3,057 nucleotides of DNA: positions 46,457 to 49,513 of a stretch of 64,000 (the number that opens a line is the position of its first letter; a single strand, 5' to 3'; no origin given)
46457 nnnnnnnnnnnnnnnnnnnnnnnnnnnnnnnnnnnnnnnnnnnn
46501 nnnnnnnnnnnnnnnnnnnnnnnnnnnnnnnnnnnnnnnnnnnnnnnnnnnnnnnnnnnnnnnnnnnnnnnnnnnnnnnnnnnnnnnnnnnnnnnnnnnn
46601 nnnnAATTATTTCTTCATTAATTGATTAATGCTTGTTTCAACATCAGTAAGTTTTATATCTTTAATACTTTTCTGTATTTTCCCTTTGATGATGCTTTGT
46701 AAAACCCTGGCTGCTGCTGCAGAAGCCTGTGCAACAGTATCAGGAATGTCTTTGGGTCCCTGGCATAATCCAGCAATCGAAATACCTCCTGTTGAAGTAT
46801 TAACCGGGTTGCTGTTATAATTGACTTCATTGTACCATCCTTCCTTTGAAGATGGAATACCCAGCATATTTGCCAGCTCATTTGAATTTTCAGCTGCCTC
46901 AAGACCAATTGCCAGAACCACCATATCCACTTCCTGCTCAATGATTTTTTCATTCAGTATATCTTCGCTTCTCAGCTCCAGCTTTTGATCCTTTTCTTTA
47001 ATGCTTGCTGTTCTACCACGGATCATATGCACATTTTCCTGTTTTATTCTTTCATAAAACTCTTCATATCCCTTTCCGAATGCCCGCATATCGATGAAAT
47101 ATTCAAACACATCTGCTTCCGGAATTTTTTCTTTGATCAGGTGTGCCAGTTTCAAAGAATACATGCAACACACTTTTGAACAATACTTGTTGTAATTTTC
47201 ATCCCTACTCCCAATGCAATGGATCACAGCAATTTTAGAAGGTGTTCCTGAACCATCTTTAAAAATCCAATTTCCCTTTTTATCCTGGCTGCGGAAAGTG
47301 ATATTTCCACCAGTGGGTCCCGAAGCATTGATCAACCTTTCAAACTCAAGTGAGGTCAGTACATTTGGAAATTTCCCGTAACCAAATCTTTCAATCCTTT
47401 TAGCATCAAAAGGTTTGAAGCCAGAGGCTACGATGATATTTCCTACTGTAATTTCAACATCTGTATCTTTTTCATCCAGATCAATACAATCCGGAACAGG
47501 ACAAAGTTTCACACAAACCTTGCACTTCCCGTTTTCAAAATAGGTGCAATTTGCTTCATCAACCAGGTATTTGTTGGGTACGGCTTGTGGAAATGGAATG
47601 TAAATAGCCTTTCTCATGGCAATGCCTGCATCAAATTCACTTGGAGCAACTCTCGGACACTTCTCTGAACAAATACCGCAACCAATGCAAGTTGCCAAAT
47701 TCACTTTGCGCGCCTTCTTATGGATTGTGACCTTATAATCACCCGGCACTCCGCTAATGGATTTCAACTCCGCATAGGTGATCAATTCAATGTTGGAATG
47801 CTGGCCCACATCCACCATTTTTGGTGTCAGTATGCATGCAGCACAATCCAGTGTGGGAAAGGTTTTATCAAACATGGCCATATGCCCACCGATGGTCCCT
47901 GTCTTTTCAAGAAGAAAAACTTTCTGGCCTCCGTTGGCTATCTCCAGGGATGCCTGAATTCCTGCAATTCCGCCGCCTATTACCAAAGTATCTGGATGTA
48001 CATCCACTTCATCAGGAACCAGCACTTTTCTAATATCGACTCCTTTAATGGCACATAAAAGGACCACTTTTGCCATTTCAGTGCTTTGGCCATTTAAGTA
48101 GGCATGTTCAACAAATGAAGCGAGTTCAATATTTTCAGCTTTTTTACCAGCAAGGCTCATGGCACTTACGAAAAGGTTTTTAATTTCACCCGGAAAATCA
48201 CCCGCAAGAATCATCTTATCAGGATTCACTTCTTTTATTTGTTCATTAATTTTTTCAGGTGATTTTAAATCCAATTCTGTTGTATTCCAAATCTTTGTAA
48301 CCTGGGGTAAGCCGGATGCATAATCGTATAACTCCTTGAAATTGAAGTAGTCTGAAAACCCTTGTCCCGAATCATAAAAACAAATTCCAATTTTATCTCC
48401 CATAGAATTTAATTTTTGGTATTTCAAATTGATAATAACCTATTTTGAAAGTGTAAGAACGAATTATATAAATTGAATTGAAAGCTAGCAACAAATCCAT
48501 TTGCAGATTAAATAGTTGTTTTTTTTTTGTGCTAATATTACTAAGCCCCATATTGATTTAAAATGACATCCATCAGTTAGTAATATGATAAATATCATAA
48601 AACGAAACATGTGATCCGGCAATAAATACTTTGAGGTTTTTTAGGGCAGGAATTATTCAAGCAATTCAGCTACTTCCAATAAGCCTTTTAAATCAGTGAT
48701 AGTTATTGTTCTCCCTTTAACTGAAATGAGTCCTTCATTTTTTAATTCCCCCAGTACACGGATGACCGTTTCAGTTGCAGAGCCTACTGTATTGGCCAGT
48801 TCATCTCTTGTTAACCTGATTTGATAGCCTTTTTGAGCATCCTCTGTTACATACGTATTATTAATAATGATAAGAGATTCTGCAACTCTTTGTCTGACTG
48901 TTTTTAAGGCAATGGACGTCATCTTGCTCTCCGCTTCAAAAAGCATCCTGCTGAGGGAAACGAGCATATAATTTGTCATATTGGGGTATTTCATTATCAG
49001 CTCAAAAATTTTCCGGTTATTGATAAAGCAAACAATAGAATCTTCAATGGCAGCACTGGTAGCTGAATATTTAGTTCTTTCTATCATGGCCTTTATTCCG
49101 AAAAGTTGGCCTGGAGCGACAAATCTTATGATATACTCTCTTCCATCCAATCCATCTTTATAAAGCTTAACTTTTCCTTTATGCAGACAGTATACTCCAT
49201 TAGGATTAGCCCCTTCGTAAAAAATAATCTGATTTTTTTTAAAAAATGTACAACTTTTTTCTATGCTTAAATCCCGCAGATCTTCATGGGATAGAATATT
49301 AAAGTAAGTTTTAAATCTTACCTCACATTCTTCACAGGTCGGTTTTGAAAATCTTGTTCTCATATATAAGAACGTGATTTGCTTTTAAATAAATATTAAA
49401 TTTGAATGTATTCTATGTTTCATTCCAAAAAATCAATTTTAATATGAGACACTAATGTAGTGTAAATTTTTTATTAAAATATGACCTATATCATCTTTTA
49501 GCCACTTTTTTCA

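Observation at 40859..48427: Mvh-type [NiFe] hydrogenase operon with two complementary HdrA paralogs and a QmoC-like FeS/membrane subunit, but no HdrB/HdrC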

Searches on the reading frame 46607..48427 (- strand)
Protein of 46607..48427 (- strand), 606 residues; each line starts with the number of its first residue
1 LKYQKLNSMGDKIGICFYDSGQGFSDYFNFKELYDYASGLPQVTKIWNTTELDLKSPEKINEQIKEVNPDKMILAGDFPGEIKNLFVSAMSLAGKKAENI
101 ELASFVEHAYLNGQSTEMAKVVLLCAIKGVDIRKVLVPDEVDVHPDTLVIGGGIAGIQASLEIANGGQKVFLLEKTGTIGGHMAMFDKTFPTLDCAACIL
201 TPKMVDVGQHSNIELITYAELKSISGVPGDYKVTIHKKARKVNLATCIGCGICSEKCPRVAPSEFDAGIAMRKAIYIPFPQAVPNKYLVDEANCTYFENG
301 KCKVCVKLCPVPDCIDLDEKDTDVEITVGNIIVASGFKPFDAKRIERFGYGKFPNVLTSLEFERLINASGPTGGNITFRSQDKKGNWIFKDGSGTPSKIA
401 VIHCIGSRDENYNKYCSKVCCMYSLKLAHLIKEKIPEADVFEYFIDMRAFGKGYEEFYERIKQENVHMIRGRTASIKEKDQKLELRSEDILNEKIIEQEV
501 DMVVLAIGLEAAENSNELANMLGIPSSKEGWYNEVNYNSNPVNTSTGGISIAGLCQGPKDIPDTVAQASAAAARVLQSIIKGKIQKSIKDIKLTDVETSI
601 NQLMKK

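Call 3: search_protein_families(library=pfam, proteins=[window:46607-48427:-], max_evalue=0.01)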
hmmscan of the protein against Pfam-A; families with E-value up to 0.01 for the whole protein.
window:46607-48427:- (606 aa): 11 families
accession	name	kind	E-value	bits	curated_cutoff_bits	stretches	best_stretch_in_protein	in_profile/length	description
PF07992.20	Pyr_redox_2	-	1.6e-11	44.6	26.1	2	146-342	2-114/291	Pyridine nucleotide-disulphide oxidoreductase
PF12831.13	FAD_oxidored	-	7.1e-07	29.3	27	1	146-184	1-39/416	FAD dependent oxidoreductase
PF00890.30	FAD_binding_2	-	1.4e-06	28.3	20.4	1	146-184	1-39/414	FAD binding domain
PF13450.12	NAD_binding_8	-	4.8e-05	24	21.9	1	149-200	1-52/68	NAD(P)-binding Rossmann-like domain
PF00037.32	Fer4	-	0.00013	22.1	21.1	1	242-261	3-22/24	4Fe-4S binding domain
PF13237.11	Fer4_10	-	0.00015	22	25.5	1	242-258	4-20/53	4Fe-4S dicluster domain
PF03486.20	HI0933_like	-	0.0003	20.7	50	1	146-184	2-40/244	HI0933-like protein Rossmann domain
PF01266.30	DAO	-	0.00033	20.7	27.9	1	146-180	1-35/353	FAD dependent oxidoreductase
PF01134.28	GIDA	-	0.00034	20.2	22.1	1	147-180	2-36/391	Glucose inhibited division protein A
PF12838.12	Fer4_7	-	0.0006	20.7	27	1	246-311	1-50/52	4Fe-4S dicluster domain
PF12797.12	Fer4_2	-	0.0052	17.1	24.5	1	241-258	4-21/22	4Fe-4S binding domain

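Call 4: search_protein_families(library=ncbifam, proteins=[window:46607-48427:-], max_evalue=0.01)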
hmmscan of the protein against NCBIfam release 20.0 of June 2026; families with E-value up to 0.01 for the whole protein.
window:46607-48427:- (606 aa): 64 families (the best 25 are shown)
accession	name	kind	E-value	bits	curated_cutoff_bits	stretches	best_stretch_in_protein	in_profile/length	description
NF040770.1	hetero_SS_HdrA2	exception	9.2e-161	536.6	1100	1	12-586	1-567/777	CoB-CoM heterodisulfide reductase HdrA2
NF041778.1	hetero_SS_HdrA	equivalog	3.3e-123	412.1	1400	1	58-586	52-577/771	ferredoxin:CoB-CoM heterodisulfide reductase subunit HdrA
NF041891.1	hdrA_Methbact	equivalog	2.3e-109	366.7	1300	1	54-582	41-559/762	ferredoxin:CoB-CoM heterodisulfide reductase subunit HdrA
TIGR03315.1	Se_ygfK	equivalog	2e-06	25.6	835.3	1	468-588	735-845/1012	putative selenate reductase subunit YgfK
TIGR01372.1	soxA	subfamily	6e-06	24.3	1164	1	139-185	163-209/996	sarcosine oxidase subunit alpha family protein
NF005560.0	PRK07233.1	equivalog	8e-06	24.9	252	1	148-188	4-44/435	hypothetical protein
TIGR03467.1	HpnE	equivalog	8.1e-06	25.4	283.05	1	148-210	2-54/430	hydroxysqualene dehydroxylase HpnE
NF045637.1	carotdesatCrtDProt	equivalog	1.1e-05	24.2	580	1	148-204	2-58/485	1-hydroxycarotenoid 3,4-desaturase CrtD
NF005512.0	PRK07121.1-5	subfamily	1.9e-05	23.4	812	1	141-185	18-62/489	FAD-binding protein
NF005510.0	PRK07121.1-3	subfamily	2.4e-05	23.3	481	1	140-185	18-63/492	FAD-binding protein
NF009477.0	PRK12843.1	equivalog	4.5e-05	22.1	758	1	140-185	12-57/578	FAD-dependent oxidoreductase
NF004789.0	PRK06134.1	subfamily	6.3e-05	21.7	747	1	141-185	9-53/581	FAD-dependent oxidoreductase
NF058655.1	CrtID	equivalog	7.8e-05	21.7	640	1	148-190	2-44/478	bifunctional phytoene desaturase/3,4-desaturase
TIGR02734.1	crtI_fam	subfamily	8.2e-05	21.5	238.1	1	148-204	2-59/504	phytoene desaturase family protein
NF009409.0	PRK12770.1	subfamily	8.8e-05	21.7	343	1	461-587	238-357/360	putative glutamate synthase subunit beta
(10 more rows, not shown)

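Call 19: search_solved_structures(query=window:46607-48427:-, max_evalue=1e-10)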
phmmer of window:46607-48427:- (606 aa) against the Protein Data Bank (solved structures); distinct sequences matched with E-value up to 1e-10: 6.
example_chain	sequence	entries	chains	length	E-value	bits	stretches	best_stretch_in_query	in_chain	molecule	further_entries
8rvu_a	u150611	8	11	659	1.5e-135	456.4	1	10-586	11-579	H(2):CoB-CoM heterodisulfide,ferredoxin reductase subunit A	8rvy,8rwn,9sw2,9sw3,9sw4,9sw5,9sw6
8rvv_A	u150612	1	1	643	3.8e-135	455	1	12-586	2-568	H(2):CoB-CoM heterodisulfide,ferredoxin reductase subunit A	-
5odc_A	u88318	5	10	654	1.2e-133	450.1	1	57-585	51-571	Heterodisulfide reductase, subunit A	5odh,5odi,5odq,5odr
9sfi_A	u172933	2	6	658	5.2e-129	434.8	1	12-584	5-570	CoB--CoM heterodisulfide reductase iron-sulfur subunit A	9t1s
7bkb_A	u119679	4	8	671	1.1e-127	430.4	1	12-584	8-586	CoB--CoM heterodisulfide reductase iron-sulfur subunit A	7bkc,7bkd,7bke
6tjr_A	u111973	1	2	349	2.9e-38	135.1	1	325-576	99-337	Fumarate reductase/succinate dehydrogenase flavoprotein domain protein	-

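Call 26: search_solved_structures(query=window:46607-48427:-, max_evalue=1e-100, show_alignments=3)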
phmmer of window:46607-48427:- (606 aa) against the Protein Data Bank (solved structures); distinct sequences matched with E-value up to 1e-100: 5.
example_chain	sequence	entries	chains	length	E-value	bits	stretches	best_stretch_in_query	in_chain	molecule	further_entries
8rvu_a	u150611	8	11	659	1.5e-135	456.4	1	10-586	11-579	H(2):CoB-CoM heterodisulfide,ferredoxin reductase subunit A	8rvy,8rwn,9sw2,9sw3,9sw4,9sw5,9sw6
8rvv_A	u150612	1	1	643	3.8e-135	455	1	12-586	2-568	H(2):CoB-CoM heterodisulfide,ferredoxin reductase subunit A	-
5odc_A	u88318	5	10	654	1.2e-133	450.1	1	57-585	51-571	Heterodisulfide reductase, subunit A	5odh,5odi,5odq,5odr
9sfi_A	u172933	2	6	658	5.2e-129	434.8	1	12-584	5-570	CoB--CoM heterodisulfide reductase iron-sulfur subunit A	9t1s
7bkb_A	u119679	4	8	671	1.1e-127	430.4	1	12-584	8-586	CoB--CoM heterodisulfide reductase iron-sulfur subunit A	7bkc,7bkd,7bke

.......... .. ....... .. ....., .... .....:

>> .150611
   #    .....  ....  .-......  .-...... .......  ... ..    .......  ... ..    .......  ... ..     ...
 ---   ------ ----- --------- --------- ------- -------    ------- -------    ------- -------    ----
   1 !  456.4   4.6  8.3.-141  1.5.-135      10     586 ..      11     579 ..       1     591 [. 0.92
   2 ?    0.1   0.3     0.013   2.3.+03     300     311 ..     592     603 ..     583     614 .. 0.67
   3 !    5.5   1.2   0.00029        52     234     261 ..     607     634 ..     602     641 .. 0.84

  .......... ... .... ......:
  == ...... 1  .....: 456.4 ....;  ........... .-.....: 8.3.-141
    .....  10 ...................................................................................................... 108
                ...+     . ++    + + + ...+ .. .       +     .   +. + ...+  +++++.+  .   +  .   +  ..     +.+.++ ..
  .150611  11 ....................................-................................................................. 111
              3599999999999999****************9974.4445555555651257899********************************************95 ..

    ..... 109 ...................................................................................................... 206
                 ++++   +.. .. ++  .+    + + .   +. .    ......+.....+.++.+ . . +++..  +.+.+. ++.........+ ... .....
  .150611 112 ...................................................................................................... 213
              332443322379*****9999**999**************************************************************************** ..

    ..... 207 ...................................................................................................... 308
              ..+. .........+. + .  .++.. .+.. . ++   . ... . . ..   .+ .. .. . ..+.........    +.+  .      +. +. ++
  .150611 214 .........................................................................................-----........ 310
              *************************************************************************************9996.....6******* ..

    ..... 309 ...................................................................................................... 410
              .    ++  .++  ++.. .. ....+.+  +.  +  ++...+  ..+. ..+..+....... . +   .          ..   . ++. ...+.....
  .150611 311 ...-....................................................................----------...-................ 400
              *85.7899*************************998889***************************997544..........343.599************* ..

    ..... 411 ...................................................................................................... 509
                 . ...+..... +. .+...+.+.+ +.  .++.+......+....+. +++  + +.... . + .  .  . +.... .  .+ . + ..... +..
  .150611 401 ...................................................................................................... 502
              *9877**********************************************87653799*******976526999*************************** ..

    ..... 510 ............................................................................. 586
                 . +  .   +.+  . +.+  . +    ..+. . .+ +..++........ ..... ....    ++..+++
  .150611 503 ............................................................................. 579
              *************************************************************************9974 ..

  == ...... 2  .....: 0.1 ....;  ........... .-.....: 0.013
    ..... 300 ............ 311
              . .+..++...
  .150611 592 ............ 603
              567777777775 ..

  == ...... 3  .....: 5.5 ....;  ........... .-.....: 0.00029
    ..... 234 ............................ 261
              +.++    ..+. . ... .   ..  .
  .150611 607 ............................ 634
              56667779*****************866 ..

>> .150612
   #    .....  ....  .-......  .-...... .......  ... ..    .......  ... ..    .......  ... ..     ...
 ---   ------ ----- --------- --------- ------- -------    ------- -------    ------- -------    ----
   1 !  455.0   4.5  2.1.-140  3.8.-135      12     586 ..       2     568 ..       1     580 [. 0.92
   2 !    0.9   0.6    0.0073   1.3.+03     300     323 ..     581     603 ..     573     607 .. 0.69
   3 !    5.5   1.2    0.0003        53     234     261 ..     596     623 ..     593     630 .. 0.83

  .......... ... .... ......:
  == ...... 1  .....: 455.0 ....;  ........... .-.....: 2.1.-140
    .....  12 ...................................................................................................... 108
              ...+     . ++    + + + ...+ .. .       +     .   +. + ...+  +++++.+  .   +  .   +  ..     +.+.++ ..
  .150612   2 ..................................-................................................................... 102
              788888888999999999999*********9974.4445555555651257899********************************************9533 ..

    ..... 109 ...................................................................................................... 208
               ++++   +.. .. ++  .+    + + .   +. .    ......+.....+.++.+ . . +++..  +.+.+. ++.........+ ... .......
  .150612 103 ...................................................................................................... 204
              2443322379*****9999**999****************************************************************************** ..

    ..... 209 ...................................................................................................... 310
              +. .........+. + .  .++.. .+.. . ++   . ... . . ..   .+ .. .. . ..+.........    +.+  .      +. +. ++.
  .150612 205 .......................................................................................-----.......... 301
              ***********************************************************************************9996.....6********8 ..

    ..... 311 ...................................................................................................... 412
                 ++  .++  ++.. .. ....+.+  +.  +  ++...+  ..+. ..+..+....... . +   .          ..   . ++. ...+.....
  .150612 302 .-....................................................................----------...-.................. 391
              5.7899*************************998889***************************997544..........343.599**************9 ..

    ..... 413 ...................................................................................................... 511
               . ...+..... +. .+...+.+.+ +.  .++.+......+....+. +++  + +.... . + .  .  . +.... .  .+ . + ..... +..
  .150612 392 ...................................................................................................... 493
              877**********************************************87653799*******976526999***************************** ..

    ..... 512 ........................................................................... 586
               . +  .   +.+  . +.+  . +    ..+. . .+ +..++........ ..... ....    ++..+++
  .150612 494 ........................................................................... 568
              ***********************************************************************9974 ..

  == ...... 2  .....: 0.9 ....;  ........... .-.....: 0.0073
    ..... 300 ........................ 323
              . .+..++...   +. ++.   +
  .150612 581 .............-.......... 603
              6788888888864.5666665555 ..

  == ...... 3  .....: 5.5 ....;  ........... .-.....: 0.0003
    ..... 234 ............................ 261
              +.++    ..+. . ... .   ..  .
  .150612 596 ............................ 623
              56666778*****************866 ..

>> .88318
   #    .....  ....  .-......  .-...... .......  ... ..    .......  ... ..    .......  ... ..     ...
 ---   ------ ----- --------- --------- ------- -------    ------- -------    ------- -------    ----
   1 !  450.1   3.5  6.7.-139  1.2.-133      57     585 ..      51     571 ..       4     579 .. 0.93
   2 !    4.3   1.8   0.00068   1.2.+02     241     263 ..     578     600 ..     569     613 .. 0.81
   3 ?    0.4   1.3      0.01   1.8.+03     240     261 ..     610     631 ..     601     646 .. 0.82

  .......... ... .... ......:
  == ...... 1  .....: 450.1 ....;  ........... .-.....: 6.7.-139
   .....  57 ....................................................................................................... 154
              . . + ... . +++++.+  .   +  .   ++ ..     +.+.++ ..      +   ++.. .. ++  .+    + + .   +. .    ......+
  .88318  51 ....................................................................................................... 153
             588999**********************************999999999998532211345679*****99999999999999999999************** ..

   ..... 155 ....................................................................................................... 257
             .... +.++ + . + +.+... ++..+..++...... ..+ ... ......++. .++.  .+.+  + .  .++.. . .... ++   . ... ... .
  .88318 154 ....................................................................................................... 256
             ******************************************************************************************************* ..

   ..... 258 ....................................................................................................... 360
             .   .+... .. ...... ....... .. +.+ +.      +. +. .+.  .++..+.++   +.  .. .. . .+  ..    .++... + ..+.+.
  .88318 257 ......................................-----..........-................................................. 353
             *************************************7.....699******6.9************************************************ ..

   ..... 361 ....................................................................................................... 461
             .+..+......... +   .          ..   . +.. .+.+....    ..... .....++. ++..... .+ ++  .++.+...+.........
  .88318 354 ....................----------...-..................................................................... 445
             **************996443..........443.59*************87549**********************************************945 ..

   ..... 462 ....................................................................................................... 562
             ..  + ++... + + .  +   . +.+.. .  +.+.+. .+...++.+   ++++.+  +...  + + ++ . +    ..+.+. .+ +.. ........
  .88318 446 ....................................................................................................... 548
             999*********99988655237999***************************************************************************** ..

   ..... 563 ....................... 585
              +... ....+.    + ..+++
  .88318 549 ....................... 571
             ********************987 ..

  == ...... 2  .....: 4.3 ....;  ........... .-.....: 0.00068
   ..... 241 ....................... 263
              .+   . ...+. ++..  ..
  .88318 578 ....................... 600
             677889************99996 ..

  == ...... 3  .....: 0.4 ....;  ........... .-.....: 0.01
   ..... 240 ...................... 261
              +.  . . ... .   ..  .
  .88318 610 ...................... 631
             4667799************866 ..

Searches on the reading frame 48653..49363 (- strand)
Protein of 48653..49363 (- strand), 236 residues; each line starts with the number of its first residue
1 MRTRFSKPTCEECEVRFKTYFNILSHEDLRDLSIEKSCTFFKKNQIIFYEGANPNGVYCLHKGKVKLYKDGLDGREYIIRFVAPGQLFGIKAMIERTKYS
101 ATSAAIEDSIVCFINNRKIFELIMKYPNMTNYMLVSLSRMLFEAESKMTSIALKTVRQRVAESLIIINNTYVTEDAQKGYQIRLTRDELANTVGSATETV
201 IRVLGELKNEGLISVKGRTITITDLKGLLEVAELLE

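Call 30: search_protein_families(library=ncbifam, proteins=[window:48653-49363:-], max_evalue=1e-8)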
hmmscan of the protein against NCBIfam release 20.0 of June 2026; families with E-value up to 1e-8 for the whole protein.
window:48653-49363:- (236 aa): 10 families
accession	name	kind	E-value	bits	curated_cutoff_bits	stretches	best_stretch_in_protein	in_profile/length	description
NF008732.0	PRK11753.1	equivalog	8.8e-25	87.4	266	1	41-223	28-211/214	cAMP-activated global transcriptional regulator CRP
NF008365.0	PRK11161.1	subfamily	9e-25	87.4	228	1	10-233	20-244/250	fumarate/nitrate reduction transcriptional regulator Fnr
NF010499.0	PRK13918.1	equivalog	6.6e-24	84.6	274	1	40-233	16-202/205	CRP/FNR family transcriptional regulator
NF045989.1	TransRegFnrLRhodb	equivalog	5.1e-21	75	300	1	5-232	5-235/245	transcriptional regulator FnrL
NF052518.1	TransRegLdrP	equivalog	4.3e-18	66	300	1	41-232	4-188/195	transcriptional regulator LdrP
NF050806.1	TransRegFixKCaul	equivalog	1.5e-15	57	300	1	33-228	20-210/215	transcriptional regulator FixK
TIGR03697.1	NtcA_cyano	equivalog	2.6e-15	56.7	244.95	1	46-224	3-184/193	global nitrogen regulator NtcA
NF053664.1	TransRegPtrACyano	equivalog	3.9e-13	49.1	300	1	55-218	28-186/196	Crp/Fnr family transcriptional regulator PtrA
NF006901.0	PRK09392.1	equivalog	6.2e-13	48.6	211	1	14-232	8-221/236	transcriptional activator FtrB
NF007707.0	PRK10402.1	subfamily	5.1e-09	36.1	180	1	33-234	28-220/226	transcriptional regulator YeiL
